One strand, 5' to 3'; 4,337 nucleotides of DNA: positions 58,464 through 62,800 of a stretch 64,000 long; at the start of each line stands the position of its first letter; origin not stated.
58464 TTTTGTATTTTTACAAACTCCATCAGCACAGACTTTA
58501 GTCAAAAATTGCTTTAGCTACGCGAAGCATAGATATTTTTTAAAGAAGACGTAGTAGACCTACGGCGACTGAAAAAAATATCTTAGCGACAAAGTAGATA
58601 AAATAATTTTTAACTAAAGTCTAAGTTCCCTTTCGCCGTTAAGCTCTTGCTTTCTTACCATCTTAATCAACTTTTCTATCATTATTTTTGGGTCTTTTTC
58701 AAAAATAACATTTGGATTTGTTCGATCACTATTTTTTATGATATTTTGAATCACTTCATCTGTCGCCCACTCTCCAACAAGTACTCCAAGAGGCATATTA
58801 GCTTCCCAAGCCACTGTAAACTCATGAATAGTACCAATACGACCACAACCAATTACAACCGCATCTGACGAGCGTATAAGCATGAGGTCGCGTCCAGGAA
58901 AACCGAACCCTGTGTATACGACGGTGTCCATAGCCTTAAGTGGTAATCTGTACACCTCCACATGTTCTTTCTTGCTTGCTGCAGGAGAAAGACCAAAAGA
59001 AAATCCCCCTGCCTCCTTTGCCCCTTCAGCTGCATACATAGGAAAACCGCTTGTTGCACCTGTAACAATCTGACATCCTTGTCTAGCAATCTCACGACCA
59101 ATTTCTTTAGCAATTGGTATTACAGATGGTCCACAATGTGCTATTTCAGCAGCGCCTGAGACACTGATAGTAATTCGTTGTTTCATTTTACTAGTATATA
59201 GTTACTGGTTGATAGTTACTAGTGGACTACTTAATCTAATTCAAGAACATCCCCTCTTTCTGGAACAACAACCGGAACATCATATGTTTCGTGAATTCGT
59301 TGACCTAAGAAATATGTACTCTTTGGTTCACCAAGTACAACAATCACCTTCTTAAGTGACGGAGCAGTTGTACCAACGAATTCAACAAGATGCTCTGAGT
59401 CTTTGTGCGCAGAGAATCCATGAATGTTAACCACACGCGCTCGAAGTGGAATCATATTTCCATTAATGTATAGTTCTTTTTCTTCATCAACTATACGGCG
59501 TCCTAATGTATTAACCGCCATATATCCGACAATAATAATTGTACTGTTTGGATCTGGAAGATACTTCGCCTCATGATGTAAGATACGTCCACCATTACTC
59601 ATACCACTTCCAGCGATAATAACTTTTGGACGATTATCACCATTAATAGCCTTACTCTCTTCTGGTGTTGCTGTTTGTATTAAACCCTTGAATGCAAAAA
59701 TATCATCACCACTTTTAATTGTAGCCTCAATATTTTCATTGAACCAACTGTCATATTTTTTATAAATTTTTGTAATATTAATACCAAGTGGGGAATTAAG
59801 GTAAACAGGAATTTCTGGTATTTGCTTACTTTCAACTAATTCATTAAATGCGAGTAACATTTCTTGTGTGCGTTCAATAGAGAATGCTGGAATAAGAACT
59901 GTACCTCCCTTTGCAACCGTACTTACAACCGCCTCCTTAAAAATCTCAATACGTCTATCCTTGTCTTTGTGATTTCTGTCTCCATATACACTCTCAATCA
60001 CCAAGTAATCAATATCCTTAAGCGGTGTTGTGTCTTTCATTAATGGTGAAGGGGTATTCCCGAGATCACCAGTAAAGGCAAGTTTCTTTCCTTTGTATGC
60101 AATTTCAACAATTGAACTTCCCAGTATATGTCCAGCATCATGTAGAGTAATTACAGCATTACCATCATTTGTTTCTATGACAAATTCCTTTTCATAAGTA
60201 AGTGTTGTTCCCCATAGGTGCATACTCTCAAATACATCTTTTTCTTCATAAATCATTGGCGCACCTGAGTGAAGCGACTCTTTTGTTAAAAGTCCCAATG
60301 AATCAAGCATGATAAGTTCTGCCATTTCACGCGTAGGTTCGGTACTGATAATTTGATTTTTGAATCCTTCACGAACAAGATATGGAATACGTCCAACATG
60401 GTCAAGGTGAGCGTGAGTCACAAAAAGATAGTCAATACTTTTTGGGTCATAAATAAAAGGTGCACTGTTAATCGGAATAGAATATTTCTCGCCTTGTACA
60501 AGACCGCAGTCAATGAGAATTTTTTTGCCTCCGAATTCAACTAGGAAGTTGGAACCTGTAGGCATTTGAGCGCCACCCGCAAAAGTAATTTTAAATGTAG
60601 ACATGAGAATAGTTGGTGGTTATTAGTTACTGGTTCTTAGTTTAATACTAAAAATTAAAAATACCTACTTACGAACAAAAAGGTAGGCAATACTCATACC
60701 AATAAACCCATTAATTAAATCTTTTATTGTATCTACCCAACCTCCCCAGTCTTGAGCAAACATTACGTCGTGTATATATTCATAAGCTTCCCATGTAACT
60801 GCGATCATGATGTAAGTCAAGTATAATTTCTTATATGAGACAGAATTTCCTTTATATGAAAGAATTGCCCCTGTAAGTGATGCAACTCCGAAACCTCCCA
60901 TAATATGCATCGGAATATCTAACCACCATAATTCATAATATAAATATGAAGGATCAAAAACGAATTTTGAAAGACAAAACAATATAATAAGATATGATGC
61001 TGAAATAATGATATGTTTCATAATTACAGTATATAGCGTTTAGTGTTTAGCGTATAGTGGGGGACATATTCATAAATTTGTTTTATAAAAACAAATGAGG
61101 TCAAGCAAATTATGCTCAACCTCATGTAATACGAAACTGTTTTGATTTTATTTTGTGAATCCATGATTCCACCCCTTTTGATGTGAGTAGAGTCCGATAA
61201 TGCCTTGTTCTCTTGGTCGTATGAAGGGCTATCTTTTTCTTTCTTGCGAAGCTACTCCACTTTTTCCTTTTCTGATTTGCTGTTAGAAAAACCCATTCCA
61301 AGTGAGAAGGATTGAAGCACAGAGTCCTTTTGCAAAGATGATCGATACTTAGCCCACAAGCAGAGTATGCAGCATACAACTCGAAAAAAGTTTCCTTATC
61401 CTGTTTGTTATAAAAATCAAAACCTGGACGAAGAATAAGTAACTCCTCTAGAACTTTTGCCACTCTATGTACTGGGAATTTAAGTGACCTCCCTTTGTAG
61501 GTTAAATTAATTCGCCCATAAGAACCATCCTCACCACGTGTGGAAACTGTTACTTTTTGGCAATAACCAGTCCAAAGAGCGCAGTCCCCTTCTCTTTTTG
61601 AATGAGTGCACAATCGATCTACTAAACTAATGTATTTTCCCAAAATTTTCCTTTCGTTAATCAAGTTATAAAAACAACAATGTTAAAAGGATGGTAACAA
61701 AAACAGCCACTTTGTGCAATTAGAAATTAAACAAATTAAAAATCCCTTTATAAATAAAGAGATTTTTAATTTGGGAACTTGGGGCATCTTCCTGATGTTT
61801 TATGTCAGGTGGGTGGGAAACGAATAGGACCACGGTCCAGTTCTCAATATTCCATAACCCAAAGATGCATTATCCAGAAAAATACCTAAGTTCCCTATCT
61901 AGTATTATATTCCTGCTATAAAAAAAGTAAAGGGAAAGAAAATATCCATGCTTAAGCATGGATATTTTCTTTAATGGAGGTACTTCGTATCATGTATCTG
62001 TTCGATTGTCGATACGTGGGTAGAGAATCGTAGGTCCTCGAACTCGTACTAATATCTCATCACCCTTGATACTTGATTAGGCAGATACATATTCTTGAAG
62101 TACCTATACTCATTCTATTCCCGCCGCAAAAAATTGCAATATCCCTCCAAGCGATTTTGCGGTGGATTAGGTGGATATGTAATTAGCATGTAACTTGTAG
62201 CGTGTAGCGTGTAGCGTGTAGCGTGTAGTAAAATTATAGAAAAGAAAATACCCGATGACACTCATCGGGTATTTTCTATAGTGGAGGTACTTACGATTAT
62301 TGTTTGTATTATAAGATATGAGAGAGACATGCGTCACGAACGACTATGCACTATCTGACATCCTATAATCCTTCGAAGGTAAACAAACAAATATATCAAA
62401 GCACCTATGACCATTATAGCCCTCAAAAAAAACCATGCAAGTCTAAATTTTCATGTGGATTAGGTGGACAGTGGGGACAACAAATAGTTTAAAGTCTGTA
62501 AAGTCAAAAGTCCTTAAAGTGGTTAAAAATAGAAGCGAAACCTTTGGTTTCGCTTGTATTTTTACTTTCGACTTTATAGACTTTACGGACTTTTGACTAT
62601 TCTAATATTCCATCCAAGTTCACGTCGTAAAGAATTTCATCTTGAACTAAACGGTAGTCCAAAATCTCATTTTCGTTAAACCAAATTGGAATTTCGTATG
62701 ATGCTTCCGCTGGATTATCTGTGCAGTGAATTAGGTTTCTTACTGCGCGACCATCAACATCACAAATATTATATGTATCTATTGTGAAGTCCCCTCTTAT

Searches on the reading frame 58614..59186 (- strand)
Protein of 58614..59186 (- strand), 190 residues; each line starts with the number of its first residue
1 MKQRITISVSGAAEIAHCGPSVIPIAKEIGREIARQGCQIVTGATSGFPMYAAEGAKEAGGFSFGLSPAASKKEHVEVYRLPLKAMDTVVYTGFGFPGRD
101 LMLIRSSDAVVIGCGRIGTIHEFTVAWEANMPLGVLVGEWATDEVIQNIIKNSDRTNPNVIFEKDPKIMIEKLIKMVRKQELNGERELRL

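Call 9: search_protein_families(library=pfam, proteins=[window:58614-59186:-])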
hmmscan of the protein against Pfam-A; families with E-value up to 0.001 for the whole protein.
window:58614-59186:- (190 aa): 1 family
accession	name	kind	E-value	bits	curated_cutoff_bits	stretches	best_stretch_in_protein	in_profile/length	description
PF18306.6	LDcluster4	-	2.1e-31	109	26.3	1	4-167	1-148/151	SLOG cluster4 family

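Call 37: find_encoding_contigs(protein=window:58614-59186:-, flank=6000, max_places=10)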
Protein window:58614-59186:- (190 aa): 5 contigs read that carry it; 2 places shown.
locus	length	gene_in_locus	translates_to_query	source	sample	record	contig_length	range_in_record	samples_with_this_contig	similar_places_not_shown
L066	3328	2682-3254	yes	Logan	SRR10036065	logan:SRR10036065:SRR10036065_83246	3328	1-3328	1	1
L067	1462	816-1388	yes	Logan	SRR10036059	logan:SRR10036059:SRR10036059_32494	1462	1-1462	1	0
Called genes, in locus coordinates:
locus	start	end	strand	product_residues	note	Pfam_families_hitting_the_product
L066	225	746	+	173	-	PF05551:zf-His_Me_endon (faint)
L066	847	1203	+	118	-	PF09997:DUF2238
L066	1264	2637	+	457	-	PF00753:Lactamase_B, PF23023:Anti-Pycsar_Apyc1, PF12706:Lactamase_B_2 (weak), PF16661:Lactamase_B_6, PF10996:Beta-Casp, PF07521:RMMBL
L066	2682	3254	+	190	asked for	PF18306:LDcluster4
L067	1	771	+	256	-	?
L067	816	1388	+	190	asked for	PF18306:LDcluster4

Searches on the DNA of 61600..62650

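Call 66: search_rna_families(source=window, start=61600, end=62650, threshold=evalue, max_evalue=1)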
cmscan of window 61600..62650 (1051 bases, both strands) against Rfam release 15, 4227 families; matches with E-value up to 1: 15.
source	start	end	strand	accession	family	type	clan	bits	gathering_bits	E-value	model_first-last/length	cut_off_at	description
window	62240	62368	-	RF02449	ncr1015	Gene; sRNA;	-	29.9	60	0.053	1-121/121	no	Bacillus sRNA ncr1015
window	62480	62605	+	RF03926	MIR1435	Gene; miRNA;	-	29.2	94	0.053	1-186/186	no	MIR1435 microRNA precursor family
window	62242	62278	-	RF03957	mir-5856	Gene; miRNA;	-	24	90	0.023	1-70/70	no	mir-5856 microRNA precursor family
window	62242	62278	+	RF03957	mir-5856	Gene; miRNA;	-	23.9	90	0.024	1-70/70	no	mir-5856 microRNA precursor family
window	61699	61798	-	RF01770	rimP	Cis-reg; leader;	-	23.7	47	0.29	1-102/102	no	Gammaprotebacteria rimP leader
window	62184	62275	+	RF02083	OrzO-P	Gene; antitoxin;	-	23.1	60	0.44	1-76/76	no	OrzO-P RNA antitoxin family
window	62175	62277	+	RF02891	AgrB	Gene; antisense;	-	22.3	40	0.43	1-84/84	no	ArsR-gov region gene B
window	61878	61971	-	RF01820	RsaE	Gene; sRNA;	-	21.8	79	0.54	1-112/112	no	RNA Staph. aureus E (RoxS)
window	61731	61774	+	RF03940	MIR9563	Gene; miRNA;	-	21.3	90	0.33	1-127/127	no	MIR9563 microRNA precursor family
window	61732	61773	-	RF03940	MIR9563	Gene; miRNA;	-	20.8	90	0.45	1-127/127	no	MIR9563 microRNA precursor family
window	62228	62277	+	RF00116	C0465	Gene; sRNA;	-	20.1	40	0.83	1-78/78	no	C0465 RNA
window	61925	61976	+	RF04117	MIR5200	Gene; miRNA;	-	19.7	70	0.58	1-92/92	no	MIR5200 microRNA precursor family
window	61732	61773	-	RF04230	mir-9261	Gene; miRNA;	-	19.1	86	0.88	25-66/92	no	mir-9261 microRNA precursor family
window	61936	61972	-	RF02516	MIR393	Gene; miRNA;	-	19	60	0.38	1-126/126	no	mir-393 microRNA precursor family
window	61936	62022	-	RF02377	SurA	Gene; sRNA;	-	16.8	100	0.057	1-279/279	no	SurA sRNA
